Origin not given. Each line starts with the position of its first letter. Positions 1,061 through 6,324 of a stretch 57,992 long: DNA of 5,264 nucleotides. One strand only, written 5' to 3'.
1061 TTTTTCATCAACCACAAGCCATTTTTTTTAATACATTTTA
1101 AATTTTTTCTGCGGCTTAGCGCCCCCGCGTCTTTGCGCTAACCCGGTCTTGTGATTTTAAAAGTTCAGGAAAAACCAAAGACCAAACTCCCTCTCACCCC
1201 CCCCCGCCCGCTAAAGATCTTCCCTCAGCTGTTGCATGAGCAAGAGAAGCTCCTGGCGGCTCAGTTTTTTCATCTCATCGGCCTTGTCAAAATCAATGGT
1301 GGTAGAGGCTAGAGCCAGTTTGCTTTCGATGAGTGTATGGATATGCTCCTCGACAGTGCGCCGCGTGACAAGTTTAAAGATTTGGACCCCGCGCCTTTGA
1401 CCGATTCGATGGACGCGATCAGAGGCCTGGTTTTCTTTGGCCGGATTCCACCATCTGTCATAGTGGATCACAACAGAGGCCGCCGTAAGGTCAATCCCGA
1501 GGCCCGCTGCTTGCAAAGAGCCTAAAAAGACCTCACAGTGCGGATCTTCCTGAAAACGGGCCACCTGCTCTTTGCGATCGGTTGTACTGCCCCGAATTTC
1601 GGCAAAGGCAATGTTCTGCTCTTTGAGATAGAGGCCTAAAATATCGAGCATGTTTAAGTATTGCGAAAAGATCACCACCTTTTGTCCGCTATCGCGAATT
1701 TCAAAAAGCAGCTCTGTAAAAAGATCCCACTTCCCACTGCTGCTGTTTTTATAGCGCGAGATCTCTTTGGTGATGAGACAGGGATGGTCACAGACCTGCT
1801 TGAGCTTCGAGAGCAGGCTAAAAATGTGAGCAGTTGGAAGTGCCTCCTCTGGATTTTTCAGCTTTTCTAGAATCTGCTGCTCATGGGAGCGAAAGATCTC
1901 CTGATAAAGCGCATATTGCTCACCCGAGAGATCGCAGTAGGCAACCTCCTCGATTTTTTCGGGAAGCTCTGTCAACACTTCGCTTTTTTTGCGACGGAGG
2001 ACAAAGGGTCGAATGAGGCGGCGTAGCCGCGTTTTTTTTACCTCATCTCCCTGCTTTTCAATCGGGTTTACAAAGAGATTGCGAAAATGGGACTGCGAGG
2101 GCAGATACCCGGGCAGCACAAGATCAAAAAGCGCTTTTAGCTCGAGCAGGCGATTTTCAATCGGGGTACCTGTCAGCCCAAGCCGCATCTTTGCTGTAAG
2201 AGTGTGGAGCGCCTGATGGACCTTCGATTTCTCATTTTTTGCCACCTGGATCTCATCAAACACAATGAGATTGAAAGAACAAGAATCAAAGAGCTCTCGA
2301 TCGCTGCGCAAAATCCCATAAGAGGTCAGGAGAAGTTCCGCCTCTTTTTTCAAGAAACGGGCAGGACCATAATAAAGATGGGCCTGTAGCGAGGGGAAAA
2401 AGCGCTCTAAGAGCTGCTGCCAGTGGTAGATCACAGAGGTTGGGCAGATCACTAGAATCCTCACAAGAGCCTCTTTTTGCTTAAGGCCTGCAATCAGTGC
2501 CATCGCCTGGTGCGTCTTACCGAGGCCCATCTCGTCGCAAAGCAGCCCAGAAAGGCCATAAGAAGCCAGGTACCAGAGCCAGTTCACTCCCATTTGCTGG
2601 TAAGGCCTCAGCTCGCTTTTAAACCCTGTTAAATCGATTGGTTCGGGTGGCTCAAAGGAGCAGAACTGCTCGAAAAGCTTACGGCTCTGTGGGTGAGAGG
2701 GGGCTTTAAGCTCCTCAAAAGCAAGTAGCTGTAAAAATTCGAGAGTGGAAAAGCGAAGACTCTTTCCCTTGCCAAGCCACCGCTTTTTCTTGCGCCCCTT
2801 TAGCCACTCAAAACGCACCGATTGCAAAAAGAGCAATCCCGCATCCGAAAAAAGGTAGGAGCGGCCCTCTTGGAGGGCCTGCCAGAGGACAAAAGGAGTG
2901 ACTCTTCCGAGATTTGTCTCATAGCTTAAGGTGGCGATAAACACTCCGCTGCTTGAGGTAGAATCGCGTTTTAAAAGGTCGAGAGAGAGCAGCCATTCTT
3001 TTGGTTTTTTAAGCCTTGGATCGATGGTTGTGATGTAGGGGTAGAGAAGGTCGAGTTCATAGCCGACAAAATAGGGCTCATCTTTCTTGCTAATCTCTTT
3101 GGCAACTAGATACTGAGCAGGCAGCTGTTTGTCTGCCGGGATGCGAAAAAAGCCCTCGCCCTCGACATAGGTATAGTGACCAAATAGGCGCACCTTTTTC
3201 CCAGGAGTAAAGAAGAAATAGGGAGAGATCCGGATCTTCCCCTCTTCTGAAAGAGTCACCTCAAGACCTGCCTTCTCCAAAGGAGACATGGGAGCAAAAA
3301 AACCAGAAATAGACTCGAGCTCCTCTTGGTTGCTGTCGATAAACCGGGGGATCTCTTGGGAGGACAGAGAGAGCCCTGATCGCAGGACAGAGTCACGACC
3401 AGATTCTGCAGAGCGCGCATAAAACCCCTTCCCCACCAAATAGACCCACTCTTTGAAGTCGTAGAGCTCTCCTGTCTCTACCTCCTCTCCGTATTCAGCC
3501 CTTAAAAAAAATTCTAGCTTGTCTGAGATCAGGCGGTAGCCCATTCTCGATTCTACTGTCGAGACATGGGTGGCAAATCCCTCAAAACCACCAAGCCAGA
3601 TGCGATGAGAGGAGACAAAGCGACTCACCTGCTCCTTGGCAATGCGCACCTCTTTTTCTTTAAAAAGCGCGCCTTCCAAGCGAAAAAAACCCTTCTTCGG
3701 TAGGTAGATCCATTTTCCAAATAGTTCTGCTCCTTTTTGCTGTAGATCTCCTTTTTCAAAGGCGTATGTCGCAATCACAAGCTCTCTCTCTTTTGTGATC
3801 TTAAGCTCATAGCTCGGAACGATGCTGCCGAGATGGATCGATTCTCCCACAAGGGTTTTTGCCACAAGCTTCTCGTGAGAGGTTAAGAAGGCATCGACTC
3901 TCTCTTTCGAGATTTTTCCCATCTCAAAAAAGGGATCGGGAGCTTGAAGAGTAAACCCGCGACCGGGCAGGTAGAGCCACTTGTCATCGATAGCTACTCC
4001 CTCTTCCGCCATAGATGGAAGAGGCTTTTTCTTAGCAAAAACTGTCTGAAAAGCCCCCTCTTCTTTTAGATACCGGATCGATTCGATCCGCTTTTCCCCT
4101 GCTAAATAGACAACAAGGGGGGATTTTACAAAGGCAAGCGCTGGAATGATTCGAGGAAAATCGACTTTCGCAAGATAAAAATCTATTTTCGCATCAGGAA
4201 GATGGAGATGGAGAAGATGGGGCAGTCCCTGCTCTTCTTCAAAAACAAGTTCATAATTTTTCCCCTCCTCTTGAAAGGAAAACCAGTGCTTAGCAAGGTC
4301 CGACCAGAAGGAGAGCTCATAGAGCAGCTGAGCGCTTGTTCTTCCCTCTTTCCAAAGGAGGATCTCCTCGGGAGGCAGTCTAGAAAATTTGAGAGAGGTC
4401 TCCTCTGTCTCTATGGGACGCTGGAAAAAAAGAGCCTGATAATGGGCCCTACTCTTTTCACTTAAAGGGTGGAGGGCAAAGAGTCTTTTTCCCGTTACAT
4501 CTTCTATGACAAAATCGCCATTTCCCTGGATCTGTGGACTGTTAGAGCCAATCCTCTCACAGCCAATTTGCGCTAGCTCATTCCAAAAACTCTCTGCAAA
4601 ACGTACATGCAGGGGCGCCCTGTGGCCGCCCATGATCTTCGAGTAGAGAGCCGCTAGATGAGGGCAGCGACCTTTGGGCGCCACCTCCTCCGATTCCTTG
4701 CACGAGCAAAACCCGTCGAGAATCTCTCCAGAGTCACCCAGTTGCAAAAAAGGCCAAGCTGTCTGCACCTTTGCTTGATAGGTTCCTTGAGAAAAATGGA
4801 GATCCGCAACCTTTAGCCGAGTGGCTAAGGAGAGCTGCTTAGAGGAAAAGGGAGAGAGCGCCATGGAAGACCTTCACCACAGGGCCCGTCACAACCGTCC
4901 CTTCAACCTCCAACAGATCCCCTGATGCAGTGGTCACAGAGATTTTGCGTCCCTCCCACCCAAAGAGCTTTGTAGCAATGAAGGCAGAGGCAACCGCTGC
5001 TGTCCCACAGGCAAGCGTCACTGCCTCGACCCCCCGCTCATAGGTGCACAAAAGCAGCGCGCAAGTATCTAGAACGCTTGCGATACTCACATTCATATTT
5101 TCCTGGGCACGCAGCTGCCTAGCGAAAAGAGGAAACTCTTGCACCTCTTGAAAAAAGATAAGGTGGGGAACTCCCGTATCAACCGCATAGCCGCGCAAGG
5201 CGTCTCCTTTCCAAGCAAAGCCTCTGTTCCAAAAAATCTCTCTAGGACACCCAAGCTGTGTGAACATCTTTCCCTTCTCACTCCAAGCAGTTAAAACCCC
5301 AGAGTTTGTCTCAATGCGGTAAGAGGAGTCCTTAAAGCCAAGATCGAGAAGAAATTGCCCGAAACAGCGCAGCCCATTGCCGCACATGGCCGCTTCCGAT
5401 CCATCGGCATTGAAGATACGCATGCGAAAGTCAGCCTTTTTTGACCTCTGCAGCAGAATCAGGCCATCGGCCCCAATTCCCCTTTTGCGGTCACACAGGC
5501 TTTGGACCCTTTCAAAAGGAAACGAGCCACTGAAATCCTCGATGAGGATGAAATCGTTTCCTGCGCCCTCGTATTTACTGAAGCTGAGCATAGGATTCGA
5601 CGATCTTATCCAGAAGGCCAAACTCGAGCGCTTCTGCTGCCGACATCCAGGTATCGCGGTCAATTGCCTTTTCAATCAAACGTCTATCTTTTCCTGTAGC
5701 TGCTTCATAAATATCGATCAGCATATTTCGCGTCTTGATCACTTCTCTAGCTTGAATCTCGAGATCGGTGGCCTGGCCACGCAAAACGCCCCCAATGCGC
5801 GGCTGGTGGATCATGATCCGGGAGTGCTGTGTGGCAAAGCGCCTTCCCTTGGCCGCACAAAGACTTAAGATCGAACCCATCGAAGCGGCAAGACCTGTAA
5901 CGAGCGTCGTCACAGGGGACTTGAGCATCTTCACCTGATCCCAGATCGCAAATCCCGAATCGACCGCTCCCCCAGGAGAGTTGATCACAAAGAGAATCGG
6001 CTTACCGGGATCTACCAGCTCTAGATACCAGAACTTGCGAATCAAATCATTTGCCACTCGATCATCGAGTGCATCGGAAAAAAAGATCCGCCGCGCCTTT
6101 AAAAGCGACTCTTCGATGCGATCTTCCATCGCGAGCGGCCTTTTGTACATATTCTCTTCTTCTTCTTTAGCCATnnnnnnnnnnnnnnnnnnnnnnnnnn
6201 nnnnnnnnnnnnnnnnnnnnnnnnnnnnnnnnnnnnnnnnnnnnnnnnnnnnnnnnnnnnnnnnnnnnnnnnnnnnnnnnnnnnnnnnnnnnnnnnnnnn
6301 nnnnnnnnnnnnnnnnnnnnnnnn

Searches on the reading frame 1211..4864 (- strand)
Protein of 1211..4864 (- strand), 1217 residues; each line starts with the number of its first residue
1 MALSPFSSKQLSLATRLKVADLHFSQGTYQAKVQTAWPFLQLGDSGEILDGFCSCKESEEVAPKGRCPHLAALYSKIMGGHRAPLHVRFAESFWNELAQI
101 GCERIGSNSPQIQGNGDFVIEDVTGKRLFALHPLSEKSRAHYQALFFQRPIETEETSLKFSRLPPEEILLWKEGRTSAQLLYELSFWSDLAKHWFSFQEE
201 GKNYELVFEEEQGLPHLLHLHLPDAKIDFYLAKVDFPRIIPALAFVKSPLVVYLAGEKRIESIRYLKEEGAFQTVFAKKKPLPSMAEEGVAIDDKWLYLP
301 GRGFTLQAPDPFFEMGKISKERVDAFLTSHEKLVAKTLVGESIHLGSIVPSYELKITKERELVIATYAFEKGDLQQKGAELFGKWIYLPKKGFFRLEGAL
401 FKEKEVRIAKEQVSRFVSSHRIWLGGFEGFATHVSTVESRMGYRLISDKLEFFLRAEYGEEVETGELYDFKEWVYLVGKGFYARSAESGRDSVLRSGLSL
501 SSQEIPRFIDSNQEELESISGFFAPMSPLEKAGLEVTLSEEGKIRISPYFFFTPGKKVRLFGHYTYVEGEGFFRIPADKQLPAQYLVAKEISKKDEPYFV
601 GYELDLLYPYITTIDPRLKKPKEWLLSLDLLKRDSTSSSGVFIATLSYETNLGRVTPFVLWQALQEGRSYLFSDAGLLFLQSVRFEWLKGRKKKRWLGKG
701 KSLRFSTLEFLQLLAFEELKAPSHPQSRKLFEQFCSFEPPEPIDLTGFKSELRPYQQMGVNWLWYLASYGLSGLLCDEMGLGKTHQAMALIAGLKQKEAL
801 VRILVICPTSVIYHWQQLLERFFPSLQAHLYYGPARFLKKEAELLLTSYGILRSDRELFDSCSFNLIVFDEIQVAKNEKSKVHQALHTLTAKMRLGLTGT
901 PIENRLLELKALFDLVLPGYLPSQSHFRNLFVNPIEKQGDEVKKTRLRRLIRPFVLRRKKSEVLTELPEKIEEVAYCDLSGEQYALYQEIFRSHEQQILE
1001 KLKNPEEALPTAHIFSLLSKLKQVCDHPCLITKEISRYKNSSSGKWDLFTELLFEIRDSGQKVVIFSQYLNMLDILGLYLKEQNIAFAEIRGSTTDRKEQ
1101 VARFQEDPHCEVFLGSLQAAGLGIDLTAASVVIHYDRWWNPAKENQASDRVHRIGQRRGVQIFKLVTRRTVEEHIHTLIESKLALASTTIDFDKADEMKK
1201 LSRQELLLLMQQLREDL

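Call 71: search_protein_families(library=ncbifam, proteins=[window:1211-4864:-], max_evalue=0.00001)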
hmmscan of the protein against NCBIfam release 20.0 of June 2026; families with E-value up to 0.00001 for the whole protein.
window:1211-4864:- (1217 aa): 9 families
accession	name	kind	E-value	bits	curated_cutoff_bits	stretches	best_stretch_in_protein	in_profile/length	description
NF058637.1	helic_SCO1167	equivalog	7.4e-122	408.2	1200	1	746-1209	464-928/932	SCO1167/SCO6262 family helicase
NF053675.1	pilus_reg_Snf2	equivalog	1.4e-110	371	1100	1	737-1194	568-1012/1029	pilus expression-regulating Snf2 family helicase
NF041790.1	anti-phage_ZorD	equivalog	2.3e-67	227.8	1500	2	840-1163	702-1033/1035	type I Zorya anti-phage system protein ZorD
NF038317.1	DISARM_DrmD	equivalog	1.2e-18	66.9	610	1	1057-1172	503-630/1021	DISARM system SNF2-like helicase DrmD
NF038318.1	DISARM_DrmD_b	equivalog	5.1e-17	61.3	950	1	774-1018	51-302/868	DISARM system SNF2-like helicase DrmD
NF042964.1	phospholipD_antiphage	equivalog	2.2e-15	56.1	1100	1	1075-1184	711-820/895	phospholipase D-like domain-containing anti-phage protein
NF041062.1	DpdE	equivalog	4.8e-11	41.3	500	0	774-916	174-312/1048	protein DpdE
NF058636.1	helic_sll1366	equivalog_domain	9.4e-10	37.8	550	1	746-783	552-589/589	sll1366 family intein-prone helicase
NF003426.0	PRK04914.1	equivalog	1.7e-06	26.6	576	0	774-900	174-315/959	RNA polymerase-associated protein RapA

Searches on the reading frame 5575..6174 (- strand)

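Call 71: search_protein_families(library=ncbifam, proteins=[window:5575-6174:-], max_evalue=0.00001)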
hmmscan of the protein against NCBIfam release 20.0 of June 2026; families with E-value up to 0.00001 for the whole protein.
window:5575-6174:- (199 aa): 10 families
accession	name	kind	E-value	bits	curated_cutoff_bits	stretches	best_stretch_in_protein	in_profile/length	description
NF009205.0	PRK12553.1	subfamily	2.8e-71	239.4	228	1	17-198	27-208/211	ATP-dependent Clp protease proteolytic subunit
NF001368.0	PRK00277.1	subfamily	8.2e-57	192.3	249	1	20-195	25-198/203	ATP-dependent Clp protease proteolytic subunit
TIGR00493.1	clpP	equivalog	1.3e-50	171.9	308.6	1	20-193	20-191/192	ATP-dependent Clp endopeptidase proteolytic subunit ClpP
NF011091.0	PRK14514.1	equivalog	1.7e-47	161.8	361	1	24-193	51-218/221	ATP-dependent Clp endopeptidase proteolytic subunit ClpP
NF011089.0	PRK14512.1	equivalog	2.4e-44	151.5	251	1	11-198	12-197/200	ATP-dependent Clp protease proteolytic subunit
NF011090.0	PRK14513.1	equivalog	3.6e-44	151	347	1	20-196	20-194/201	ATP-dependent Clp protease proteolytic subunit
NF009203.0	PRK12551.1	equivalog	6.2e-44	150.1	359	1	21-194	19-190/196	ATP-dependent Clp protease proteolytic subunit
NF009204.0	PRK12552.1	equivalog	3.8e-35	121.3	263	1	39-198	52-218/225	ATP-dependent Clp protease proteolytic subunit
NF045540.1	scaf_prot_MCP1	exception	4.5e-30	104.9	475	1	55-195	28-164/652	ClpP-like prohead protease/major capsid protein fusion protein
NF045542.1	Clp_rel_HeadMat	equivalog_domain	1.3e-26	93.5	120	1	57-191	34-165/165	head maturation protease, ClpP-related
